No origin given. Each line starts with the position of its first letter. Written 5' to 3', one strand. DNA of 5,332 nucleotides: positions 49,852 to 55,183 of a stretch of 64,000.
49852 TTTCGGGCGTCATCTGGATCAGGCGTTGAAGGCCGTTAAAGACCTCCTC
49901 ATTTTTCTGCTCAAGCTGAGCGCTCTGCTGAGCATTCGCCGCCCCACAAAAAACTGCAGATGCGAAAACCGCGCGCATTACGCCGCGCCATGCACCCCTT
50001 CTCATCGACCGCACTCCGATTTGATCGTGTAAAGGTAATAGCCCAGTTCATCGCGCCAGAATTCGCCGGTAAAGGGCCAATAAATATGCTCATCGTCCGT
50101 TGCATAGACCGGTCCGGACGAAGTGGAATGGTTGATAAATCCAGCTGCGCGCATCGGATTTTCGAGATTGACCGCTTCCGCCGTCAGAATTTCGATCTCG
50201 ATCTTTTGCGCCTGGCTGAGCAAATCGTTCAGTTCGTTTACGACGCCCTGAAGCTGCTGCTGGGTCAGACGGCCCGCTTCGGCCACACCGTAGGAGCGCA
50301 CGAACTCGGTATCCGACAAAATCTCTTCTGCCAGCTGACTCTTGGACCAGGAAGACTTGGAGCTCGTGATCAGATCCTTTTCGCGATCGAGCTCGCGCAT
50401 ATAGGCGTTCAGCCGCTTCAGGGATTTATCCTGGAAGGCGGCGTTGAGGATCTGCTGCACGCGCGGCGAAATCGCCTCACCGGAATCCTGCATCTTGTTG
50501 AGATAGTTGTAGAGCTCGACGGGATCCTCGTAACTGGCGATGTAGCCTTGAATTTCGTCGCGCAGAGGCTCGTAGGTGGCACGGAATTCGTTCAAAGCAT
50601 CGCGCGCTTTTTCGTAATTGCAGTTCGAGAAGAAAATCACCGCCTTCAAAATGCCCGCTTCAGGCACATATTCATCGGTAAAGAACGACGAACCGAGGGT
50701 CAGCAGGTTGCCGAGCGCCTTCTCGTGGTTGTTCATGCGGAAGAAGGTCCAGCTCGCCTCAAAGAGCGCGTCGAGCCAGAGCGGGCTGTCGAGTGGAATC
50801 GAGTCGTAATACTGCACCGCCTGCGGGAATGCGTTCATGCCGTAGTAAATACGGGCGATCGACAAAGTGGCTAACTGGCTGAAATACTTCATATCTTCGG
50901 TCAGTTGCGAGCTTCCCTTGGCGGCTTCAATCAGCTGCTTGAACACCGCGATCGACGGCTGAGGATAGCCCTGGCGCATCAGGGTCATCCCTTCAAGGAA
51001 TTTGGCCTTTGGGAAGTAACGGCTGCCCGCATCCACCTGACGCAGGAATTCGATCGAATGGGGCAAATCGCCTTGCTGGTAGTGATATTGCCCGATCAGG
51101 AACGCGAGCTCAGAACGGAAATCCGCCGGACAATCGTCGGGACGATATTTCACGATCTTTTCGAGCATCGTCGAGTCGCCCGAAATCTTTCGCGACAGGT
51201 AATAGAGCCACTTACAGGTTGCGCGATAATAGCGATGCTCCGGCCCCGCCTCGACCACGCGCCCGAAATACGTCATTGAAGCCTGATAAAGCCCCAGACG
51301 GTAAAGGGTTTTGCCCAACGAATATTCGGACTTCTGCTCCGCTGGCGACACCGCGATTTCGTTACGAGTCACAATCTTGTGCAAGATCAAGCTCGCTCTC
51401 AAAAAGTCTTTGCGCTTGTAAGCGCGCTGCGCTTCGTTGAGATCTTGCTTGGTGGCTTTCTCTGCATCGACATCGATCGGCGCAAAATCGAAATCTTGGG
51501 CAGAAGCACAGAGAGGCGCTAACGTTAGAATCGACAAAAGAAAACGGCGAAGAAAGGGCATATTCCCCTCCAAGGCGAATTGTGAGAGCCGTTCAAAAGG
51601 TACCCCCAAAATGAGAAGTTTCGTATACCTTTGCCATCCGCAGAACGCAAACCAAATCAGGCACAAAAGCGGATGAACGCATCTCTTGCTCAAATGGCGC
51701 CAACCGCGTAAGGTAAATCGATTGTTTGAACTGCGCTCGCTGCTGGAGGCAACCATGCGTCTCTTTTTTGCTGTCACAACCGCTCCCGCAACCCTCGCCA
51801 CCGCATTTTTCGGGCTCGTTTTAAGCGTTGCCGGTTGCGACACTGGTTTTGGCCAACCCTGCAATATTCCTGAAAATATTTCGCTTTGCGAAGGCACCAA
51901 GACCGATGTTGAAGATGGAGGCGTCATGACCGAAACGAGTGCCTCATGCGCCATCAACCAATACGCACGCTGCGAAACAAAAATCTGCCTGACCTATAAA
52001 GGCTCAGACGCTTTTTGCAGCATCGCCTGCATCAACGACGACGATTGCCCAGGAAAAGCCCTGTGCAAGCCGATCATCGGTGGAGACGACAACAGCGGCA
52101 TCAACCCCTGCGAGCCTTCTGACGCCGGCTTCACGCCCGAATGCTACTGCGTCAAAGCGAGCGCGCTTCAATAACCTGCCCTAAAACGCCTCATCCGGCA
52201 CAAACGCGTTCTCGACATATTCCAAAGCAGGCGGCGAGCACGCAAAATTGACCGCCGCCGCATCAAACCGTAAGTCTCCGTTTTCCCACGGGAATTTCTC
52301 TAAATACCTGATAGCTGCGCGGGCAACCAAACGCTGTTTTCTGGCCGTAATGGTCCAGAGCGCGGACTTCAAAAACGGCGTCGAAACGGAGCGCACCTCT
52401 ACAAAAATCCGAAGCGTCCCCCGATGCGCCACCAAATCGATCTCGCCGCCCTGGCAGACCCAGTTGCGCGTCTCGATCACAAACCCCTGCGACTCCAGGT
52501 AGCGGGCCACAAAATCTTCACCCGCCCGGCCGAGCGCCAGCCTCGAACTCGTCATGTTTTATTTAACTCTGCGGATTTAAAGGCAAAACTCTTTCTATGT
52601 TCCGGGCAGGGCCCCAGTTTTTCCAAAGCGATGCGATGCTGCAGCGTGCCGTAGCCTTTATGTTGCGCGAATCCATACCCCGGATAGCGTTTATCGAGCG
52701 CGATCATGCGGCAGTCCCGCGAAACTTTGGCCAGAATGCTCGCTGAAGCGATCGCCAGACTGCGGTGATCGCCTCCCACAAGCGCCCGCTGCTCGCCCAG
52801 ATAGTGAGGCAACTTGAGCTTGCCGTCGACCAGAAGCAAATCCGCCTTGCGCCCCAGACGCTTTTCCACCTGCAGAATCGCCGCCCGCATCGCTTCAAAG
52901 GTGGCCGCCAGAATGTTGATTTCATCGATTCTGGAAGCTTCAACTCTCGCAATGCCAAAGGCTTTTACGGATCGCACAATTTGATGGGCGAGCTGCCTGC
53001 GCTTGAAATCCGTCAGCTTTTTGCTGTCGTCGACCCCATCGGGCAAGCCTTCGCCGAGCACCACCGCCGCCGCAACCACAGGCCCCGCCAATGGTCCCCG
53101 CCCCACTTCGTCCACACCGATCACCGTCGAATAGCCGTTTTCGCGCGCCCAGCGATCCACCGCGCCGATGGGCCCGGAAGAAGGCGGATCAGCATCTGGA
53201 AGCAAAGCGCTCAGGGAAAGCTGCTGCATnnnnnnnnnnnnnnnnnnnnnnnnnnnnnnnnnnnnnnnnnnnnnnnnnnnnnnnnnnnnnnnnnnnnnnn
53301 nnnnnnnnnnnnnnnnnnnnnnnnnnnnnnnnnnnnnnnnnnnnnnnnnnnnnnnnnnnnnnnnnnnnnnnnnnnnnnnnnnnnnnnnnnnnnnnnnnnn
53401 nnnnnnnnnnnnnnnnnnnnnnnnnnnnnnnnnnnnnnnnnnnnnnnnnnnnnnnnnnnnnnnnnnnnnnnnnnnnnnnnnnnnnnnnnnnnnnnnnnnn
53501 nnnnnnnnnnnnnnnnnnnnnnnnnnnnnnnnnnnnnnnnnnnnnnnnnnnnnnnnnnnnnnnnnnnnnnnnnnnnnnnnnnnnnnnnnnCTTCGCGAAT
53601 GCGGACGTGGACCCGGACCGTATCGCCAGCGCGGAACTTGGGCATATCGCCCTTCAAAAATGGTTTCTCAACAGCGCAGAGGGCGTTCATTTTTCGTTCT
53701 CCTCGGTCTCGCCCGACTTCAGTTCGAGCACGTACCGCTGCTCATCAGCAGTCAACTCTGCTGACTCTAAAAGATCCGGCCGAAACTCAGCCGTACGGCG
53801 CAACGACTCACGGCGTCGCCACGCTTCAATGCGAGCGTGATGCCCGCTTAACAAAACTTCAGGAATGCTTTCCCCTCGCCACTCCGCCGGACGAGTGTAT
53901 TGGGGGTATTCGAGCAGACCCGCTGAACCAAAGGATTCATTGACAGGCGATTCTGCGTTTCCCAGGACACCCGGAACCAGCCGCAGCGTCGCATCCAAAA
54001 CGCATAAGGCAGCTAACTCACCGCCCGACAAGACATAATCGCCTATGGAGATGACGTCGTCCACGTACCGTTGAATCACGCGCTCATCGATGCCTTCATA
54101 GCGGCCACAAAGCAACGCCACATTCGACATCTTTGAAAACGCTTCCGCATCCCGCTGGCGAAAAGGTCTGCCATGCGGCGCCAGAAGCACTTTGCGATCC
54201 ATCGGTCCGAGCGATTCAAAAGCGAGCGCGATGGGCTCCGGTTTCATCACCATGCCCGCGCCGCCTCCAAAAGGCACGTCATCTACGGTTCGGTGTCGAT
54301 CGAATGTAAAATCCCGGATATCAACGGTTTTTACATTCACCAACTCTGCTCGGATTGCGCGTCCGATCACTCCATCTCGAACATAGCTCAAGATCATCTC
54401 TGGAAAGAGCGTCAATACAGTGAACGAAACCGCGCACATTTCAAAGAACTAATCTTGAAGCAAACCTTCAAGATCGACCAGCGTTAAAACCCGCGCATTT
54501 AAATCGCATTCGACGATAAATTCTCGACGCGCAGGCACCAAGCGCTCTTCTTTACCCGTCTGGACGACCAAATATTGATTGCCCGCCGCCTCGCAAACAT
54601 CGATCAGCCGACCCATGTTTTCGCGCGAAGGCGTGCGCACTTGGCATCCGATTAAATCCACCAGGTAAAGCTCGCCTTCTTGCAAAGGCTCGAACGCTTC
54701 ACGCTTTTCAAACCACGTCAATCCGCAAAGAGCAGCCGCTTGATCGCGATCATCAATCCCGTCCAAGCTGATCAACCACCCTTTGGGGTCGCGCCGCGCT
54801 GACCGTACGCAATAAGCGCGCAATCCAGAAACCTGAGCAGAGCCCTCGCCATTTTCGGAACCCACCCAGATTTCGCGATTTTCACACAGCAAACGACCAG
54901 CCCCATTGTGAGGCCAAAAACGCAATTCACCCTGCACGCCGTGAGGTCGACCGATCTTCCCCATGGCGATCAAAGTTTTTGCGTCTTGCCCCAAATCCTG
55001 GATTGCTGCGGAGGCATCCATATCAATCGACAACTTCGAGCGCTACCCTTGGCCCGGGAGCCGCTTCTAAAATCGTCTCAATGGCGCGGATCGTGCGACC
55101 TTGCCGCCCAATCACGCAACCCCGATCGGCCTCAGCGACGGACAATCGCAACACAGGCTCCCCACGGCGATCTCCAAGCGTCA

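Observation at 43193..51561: Module B: complete five-gene gltC-D-E-F-G-like operon (Glt/Nfs-type envelope machine core)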

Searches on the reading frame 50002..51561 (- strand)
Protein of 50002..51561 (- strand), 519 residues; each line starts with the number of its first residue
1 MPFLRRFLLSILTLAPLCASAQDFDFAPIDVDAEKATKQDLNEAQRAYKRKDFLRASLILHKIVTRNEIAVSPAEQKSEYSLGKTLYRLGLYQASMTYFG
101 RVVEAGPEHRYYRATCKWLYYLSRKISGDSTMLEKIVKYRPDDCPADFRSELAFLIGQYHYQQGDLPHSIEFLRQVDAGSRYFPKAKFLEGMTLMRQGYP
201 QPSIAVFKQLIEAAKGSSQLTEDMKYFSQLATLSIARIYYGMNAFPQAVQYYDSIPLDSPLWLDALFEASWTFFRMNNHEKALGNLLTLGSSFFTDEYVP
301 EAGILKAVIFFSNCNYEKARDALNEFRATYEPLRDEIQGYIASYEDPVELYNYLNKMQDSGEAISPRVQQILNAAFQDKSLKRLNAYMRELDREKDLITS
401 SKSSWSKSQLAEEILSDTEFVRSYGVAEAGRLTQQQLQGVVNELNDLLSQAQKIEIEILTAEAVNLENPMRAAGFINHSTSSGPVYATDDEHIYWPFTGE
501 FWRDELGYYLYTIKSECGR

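Call 5: search_protein_families(library=pfam, proteins=[window:50002-51561:-], max_evalue=0.01)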
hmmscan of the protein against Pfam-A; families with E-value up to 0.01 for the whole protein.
window:50002-51561:- (519 aa): 9 families
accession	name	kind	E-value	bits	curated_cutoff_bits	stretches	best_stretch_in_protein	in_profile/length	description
PF07719.23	TPR_2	-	3.7e-12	45.8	27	0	80-109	5-34/34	Tetratricopeptide repeat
PF13432.12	TPR_16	-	1.1e-07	32.6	32.7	0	42-108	2-63/65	Tetratricopeptide repeat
PF13181.12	TPR_8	-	1.4e-07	31.6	25.7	0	80-105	5-30/34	Tetratricopeptide repeat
PF00515.34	TPR_1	-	5.4e-07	29.6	27.8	0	79-105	4-30/34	Tetratricopeptide repeat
PF13428.12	TPR_14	-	4.8e-06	27.2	23.5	0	81-111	6-36/44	Tetratricopeptide repeat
PF13174.12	TPR_6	-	1.1e-05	26.2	26.3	0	264-286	1-23/33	Tetratricopeptide repeat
PF14559.12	TPR_19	-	5.9e-05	23.7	25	0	231-260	27-56/68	Tetratricopeptide repeat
PF13374.12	TPR_10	-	7.7e-05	23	27.5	0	82-104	8-30/42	Tetratricopeptide repeat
PF13424.12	TPR_12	-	9.2e-05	23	30.1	0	151-175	46-70/77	Tetratricopeptide repeat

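Call 6: search_protein_families(library=ncbifam, proteins=[window:50002-51561:-], max_evalue=0.01)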
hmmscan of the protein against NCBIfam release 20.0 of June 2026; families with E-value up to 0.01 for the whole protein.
window:50002-51561:- (519 aa): 6 families
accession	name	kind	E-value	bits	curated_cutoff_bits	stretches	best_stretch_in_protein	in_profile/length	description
NF033756.1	gliding_GltC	equivalog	2.8e-117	393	450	1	22-517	102-619/622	adventurous gliding motility protein GltC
TIGR02917.1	PEP_TPR_lipo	equivalog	4.3e-08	31.5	312.2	1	42-215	266-428/899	XrtA/PEP-CTERM system TPR-repeat protein PrsT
TIGR02795.1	tol_pal_ybgF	equivalog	1.1e-06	29.2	90.1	0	38-109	3-72/119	tol-pal system protein YbgF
TIGR03302.1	OM_YfiO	subfamily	9.5e-06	25.3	81.4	0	10-110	9-104/239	outer membrane protein assembly factor BamD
NF052312.1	T9SS_PorW_SprE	equivalog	4.6e-05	22.3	250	0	76-175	216-315/716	type IX secretion system periplasmic lipoprotein PorW/SprE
NF040959.1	MamA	equivalog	0.00033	20.2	200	0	70-153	65-148/204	magnetosome protein MamA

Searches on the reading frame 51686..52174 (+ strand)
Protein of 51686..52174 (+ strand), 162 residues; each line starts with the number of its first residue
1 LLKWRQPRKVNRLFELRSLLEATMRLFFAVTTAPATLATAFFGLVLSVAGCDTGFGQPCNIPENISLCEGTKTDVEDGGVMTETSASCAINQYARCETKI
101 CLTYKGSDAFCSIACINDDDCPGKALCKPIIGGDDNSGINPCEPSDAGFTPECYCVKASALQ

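Call 7: search_protein_families(library=pfam, proteins=[window:51686-52174:+], max_evalue=0.001)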
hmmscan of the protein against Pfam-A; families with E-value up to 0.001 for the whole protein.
window:51686-52174:+ (162 aa): 0 families

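Call 25: search_protein_families(library=ncbifam, proteins=[window:51686-52174:+], max_evalue=0.001)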
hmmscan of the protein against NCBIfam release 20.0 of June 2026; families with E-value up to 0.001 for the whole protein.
window:51686-52174:+ (162 aa): 0 families

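Call 63: search_protein_families(library=ncbifam, proteins=[window:51755-52174:+], max_evalue=0.1)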
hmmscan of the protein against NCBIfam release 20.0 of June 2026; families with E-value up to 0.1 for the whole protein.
window:51755-52174:+ (139 aa): 0 families

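Call 68: search_protein_families(library=pfam, proteins=[window:51755-52174:+], max_evalue=0.05)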
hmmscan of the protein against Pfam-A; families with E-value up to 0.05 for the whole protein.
window:51755-52174:+ (139 aa): 1 family
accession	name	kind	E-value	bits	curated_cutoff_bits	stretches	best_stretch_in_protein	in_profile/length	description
PF22926.2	C1-like_CT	-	0.043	14.3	25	0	72-93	20-43/43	C1 domain-like, C-terminal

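Call 79: find_homologous_proteins(query=window:51755-52174:+, max_evalue=0.001)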
Query window:51755-52174:+ (139 aa): 6 proteins with E <= 0.001 among 13 candidates.
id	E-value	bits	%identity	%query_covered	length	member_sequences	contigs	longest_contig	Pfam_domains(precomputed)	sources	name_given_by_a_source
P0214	7.1e-84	297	95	100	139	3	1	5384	-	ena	-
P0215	3.3e-66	239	78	100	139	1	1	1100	-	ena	-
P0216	1.1e-27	114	46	85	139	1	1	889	-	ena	-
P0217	1.5e-27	114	47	86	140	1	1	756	-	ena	-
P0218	6.1e-27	112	47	90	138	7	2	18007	-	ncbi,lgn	-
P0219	2.6e-24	103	46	82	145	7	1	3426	-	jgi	jgi:hypothetical protein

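Call 90: search_protein_representatives(alignment_id=A3)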
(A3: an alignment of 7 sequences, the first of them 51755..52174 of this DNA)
Query: 7 sequences, 141 profile positions. Proteins with E-value up to 0.001 (for the whole library): 95; up to 1e-10: 25; up to 1e-30: 9. The best 95 are listed.
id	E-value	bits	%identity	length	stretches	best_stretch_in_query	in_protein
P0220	3.5e-49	182.5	-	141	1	3-140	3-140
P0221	5.1e-42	159.3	-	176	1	11-140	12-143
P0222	1.1e-39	151.7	-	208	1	12-139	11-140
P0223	1.2e-37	145.2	-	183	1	18-136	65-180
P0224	1.2e-35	138.7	-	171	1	9-139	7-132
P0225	2.4e-35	137.7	-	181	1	13-138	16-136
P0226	7.1e-35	136.1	-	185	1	13-139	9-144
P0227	4.1e-32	127.2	-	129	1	10-138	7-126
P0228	2.7e-31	124.5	-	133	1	11-140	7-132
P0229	2.1e-27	111.9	-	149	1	12-140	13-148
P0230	4.6e-27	110.8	-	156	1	4-139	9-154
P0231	2.8e-26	108.3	-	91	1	50-139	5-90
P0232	1.0e-24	103.2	-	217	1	9-140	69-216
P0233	2.8e-24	101.8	-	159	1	6-139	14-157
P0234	2.4e-22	95.5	-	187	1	7-139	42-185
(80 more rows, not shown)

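Call 92: search_protein_families(library=ncbifam, alignment_id=A4, max_evalue=0.001)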
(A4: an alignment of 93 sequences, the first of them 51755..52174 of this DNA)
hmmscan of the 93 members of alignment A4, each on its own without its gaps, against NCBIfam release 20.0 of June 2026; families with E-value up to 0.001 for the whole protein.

A. member 1, window:51755-52174:+ (139 aa): 0 families

B. families by the number of members that match (of 93 scanned): 0 families

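Call 97: find_encoding_contigs(protein=P0214, flank=10000, max_places=3)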
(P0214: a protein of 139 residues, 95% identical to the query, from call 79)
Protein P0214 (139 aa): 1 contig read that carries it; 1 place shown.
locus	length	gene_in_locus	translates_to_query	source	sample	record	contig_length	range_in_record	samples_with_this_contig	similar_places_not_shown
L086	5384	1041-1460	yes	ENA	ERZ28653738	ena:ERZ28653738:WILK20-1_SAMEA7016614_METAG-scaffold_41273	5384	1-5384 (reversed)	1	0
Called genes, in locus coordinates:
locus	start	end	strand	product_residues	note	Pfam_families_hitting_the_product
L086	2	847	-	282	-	?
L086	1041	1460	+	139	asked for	-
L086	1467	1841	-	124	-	PF02021:UPF0102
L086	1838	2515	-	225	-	PF01351:RNase_HII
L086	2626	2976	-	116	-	PF01245:Ribosomal_L19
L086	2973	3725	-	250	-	PF01746:tRNA_m1G_MT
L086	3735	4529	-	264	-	-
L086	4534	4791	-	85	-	PF00886:Ribosomal_S16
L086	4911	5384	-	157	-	?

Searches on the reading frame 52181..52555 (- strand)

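Call 7: search_protein_families(library=pfam, proteins=[window:52181-52555:-], max_evalue=0.001)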
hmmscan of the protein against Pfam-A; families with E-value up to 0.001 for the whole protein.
window:52181-52555:- (124 aa): 1 family
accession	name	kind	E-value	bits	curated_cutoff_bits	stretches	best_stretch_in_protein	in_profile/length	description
PF02021.23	UPF0102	-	2.8e-19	69.7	23.6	1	12-102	1-80/80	Uncharacterised protein family UPF0102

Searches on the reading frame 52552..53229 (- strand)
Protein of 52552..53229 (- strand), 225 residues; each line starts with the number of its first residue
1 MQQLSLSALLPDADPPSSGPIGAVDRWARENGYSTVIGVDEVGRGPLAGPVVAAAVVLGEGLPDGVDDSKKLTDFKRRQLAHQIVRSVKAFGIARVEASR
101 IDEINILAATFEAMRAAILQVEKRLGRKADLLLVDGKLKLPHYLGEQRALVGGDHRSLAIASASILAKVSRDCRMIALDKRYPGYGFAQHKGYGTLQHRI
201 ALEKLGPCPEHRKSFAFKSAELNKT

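Call 7: search_protein_families(library=pfam, proteins=[window:52552-53229:-], max_evalue=0.001)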
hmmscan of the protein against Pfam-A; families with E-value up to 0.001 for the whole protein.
window:52552-53229:- (225 aa): 1 family
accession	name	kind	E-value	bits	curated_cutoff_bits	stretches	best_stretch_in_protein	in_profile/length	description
PF01351.25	RNase_HII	-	5.2e-40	137.9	25.8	1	37-216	1-197/199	Ribonuclease HII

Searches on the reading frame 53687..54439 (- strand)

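Call 7: search_protein_families(library=pfam, proteins=[window:53687-54439:-], max_evalue=0.001)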
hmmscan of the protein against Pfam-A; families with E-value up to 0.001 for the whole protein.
window:53687-54439:- (250 aa): 1 family
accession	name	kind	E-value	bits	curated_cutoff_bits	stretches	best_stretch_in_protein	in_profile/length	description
PF01746.26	tRNA_m1G_MT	-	3.2e-60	203.6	27.3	1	26-221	2-195/195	tRNA (Guanine-1)-methyltransferase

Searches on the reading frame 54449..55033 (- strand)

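Call 7: search_protein_families(library=pfam, proteins=[window:54449-55033:-], max_evalue=0.001)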
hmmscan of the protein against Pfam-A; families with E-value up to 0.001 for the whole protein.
window:54449-55033:- (194 aa): 3 families
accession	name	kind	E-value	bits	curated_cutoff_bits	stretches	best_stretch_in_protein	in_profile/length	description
PF24986.1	PRC_RimM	-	2.1e-13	50.1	27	1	125-191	2-69/69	RimM PRC barrel domain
PF01782.24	RimM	-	1.8e-11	44.6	23.5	1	24-108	2-79/84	RimM N-terminal domain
PF05239.21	PRC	-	0.00056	20.3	21.2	1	119-177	1-58/78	PRC-barrel domain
